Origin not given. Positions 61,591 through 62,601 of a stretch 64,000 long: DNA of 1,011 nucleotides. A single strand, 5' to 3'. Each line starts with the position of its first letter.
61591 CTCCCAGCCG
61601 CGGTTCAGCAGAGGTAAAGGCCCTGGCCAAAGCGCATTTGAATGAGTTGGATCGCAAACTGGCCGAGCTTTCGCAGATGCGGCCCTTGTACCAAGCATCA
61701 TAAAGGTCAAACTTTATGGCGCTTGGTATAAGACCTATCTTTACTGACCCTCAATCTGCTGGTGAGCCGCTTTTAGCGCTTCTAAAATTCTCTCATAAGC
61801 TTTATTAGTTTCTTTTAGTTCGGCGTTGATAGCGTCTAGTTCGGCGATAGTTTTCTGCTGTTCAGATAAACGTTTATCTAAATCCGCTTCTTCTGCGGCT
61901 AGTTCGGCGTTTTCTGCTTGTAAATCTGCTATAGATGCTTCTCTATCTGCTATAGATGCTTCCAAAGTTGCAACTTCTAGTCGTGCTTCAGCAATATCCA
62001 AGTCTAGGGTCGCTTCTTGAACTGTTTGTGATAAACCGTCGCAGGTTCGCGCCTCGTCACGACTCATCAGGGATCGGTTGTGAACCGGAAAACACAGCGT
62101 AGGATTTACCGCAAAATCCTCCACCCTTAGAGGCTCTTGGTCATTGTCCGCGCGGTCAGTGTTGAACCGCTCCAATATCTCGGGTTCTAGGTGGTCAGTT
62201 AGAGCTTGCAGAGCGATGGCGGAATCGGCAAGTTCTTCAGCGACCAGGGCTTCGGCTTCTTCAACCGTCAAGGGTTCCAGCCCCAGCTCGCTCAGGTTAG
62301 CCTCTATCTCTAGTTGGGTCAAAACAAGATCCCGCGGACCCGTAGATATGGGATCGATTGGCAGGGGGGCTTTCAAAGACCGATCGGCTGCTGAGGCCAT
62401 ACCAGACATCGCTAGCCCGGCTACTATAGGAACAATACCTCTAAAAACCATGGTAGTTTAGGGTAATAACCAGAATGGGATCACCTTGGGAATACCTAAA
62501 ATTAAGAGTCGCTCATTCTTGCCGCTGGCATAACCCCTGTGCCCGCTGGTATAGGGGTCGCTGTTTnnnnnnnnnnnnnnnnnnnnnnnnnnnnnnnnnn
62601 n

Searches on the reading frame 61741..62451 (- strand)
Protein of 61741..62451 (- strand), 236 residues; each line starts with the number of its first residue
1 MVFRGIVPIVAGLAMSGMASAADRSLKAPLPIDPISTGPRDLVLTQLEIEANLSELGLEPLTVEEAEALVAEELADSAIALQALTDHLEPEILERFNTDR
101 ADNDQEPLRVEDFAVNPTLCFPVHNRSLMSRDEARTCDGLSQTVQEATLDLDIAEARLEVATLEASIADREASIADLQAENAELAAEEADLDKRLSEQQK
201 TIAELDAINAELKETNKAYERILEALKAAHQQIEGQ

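Call 38: search_protein_families(library=pfam, proteins=[window:61741-62451:-])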
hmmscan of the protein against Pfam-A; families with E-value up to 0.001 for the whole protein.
window:61741-62451:- (236 aa): 1 family
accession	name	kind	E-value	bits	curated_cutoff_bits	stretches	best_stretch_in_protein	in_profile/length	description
PF10473.14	CENP-F_leu_zip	-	0.00018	22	34.5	1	148-220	42-114/140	Leucine-rich repeats of kinetochore protein Cenp-F/LEK1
